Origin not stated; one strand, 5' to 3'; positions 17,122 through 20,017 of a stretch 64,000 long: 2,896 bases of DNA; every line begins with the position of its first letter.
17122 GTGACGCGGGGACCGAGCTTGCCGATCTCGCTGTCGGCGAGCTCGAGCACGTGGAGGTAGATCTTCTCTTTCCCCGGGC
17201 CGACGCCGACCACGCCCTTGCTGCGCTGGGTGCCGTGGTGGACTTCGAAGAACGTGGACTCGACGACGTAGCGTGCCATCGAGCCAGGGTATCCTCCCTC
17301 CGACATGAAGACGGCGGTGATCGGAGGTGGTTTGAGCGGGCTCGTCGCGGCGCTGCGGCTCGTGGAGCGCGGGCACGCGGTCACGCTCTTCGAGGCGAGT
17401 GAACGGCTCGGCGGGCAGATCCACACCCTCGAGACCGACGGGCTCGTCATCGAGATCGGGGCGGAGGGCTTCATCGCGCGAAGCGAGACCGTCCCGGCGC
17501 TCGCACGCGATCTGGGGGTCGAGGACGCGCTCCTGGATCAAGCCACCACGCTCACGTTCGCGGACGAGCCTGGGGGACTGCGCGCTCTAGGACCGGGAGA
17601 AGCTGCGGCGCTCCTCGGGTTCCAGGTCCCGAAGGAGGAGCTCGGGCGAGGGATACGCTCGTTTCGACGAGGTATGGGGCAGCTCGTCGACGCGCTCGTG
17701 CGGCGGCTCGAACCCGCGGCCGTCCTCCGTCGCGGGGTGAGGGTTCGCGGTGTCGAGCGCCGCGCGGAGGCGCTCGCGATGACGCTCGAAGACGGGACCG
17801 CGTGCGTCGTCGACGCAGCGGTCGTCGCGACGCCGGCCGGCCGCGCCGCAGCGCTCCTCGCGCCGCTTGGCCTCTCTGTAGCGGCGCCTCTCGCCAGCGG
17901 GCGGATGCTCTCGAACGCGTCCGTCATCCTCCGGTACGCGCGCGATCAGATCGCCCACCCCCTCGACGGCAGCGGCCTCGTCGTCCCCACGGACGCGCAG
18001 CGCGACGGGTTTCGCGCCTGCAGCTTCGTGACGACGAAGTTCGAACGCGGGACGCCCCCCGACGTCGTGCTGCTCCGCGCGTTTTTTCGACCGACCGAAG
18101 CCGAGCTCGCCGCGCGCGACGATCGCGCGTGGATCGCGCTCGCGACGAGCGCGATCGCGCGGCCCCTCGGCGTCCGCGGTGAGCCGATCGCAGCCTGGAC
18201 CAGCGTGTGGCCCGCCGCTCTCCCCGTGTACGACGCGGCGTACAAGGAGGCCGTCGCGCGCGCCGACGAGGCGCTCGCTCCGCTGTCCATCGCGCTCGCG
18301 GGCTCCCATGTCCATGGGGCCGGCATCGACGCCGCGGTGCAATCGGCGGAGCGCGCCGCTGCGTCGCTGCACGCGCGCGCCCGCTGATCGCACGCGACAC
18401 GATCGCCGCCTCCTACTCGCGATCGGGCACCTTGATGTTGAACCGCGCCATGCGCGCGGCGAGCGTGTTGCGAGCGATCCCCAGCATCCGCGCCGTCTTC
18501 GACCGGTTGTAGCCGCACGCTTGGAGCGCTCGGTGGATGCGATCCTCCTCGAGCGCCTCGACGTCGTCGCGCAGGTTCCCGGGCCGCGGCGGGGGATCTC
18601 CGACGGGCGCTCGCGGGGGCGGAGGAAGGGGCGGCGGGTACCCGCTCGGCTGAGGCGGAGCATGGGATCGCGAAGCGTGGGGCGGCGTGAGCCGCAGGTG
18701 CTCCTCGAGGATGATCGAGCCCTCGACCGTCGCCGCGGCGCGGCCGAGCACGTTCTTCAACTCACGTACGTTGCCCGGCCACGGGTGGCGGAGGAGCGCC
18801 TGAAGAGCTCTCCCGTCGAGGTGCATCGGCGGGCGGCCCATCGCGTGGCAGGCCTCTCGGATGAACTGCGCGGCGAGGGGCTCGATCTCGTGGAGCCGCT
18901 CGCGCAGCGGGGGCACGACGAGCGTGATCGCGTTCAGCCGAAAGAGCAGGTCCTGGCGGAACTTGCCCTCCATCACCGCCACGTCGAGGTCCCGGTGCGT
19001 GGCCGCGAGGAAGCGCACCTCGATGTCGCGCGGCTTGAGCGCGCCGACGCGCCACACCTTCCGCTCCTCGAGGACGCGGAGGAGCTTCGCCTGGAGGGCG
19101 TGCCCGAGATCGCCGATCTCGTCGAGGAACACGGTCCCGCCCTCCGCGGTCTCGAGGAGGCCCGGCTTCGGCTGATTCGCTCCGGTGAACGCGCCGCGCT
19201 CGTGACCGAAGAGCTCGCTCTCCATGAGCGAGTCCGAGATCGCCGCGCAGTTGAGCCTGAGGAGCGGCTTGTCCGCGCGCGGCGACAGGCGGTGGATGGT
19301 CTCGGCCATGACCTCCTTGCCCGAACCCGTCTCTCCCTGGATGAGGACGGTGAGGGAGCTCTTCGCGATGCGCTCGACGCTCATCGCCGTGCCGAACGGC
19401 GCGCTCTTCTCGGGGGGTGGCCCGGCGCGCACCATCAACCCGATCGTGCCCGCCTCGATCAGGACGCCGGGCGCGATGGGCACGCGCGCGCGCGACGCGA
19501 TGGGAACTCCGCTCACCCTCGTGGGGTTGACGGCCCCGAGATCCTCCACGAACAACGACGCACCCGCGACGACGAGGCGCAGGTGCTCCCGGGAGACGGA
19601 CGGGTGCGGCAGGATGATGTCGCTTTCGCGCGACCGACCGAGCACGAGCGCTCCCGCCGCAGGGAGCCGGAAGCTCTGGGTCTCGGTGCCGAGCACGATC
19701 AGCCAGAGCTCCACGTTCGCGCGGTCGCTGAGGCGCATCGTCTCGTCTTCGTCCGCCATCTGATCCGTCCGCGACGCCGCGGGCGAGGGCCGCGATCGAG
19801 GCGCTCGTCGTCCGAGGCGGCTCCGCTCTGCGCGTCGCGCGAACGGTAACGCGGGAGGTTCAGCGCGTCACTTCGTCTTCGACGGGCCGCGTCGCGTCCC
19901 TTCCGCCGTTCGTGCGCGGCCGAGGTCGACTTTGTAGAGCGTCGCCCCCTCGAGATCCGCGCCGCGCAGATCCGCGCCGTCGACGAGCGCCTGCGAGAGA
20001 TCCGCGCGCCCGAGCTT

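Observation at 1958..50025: Frame disruptions are frequent but clustered in a few genes and sit at homopolymers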

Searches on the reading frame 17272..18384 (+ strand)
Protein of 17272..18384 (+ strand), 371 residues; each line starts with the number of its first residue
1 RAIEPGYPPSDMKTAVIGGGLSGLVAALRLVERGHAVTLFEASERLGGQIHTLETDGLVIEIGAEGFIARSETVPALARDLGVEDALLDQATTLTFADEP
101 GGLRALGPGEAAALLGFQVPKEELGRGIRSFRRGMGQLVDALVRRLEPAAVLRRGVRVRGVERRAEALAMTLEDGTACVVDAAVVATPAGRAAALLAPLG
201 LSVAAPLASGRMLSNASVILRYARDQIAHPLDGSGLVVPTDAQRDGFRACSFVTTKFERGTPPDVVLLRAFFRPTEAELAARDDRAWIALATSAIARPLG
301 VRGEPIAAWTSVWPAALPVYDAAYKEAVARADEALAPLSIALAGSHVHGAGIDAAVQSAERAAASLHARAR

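Call 7: search_protein_families(library=pfam, proteins=[window:17272-18384:+], max_evalue=0.001)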
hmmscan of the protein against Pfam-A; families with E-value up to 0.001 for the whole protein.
window:17272-18384:+ (371 aa): 9 families
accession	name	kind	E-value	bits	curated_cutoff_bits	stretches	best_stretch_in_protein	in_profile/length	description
PF01593.30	Amino_oxidase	-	5.4e-35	122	19.8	2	122-365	190-441/443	Flavin containing amine oxidoreductase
PF13450.12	NAD_binding_8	-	8e-15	55.3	21.9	1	16-79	1-66/68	NAD(P)-binding Rossmann-like domain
PF00890.30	FAD_binding_2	-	1.8e-06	27.9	20.4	1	15-51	3-39/414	FAD binding domain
PF03486.20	HI0933_like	-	4e-06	26.9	50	1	13-50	2-39/244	HI0933-like protein Rossmann domain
PF01266.30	DAO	-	5.5e-06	26.6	27.9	1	14-199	2-213/353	FAD dependent oxidoreductase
PF12831.13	FAD_oxidored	-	3.1e-05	23.9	27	1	15-50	3-38/416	FAD dependent oxidoreductase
PF13454.12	NAD_binding_9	-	4.7e-05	23.8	21.8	0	15-60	1-51/155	FAD-NAD(P)-binding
PF07992.20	Pyr_redox_2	-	0.0001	22.3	26.1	0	13-46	2-36/291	Pyridine nucleotide-disulphide oxidoreductase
PF00070.33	Pyr_redox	-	0.0004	21.3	22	1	13-47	1-35/82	Pyridine nucleotide-disulphide oxidoreductase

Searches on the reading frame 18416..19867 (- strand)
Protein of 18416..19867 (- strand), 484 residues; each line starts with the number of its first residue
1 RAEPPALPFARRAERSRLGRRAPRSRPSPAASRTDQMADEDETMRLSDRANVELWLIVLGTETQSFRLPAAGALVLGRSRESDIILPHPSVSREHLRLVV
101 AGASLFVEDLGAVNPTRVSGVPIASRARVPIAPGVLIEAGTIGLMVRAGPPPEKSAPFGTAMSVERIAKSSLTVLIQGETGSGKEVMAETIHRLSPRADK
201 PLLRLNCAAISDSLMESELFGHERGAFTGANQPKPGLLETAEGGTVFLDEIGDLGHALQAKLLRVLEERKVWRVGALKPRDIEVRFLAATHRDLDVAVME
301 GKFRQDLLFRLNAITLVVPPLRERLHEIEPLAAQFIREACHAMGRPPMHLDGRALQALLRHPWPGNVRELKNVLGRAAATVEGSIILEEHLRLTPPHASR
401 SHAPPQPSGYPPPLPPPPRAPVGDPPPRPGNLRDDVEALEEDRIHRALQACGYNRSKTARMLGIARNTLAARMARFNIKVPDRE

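Call 7: search_protein_families(library=pfam, proteins=[window:18416-19867:-], max_evalue=0.001)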
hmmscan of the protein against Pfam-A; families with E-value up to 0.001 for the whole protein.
window:18416-19867:- (484 aa): 9 families
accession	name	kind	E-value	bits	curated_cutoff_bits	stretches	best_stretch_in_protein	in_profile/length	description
PF00158.32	Sigma54_activat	-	1.1e-62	211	20.2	1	163-316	14-167/168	Sigma-54 interaction domain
PF25601.1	AAA_lid_14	-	1.5e-18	66.8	27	1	322-399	1-78/87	AAA+ ATPase lid domain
PF14532.12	Sigma54_activ_2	-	3e-16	60.3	25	1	163-321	13-138/138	Sigma-54 interaction domain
PF00498.31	FHA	-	1e-11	45.6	20.7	1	75-138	2-65/67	FHA domain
PF02954.25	HTH_8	-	1.9e-11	43.9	22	1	436-476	2-42/42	Bacterial regulatory protein, Fis family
PF16697.10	Yop-YscD_cpl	-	3.2e-10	40.6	33.2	1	64-146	10-90/94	Inner membrane component of T3SS, cytoplasmic domain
PF07728.20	AAA_5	-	1.5e-06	28.7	22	1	174-291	2-122/139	AAA domain (dynein-related subfamily)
PF01078.27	Mg_chelatase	-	8.6e-05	22.5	20.3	0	173-271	24-135/207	Magnesium chelatase, subunit ChlI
PF07724.20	AAA_2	-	0.00031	21.2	27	1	172-270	4-103/166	AAA domain (Cdc48 subfamily)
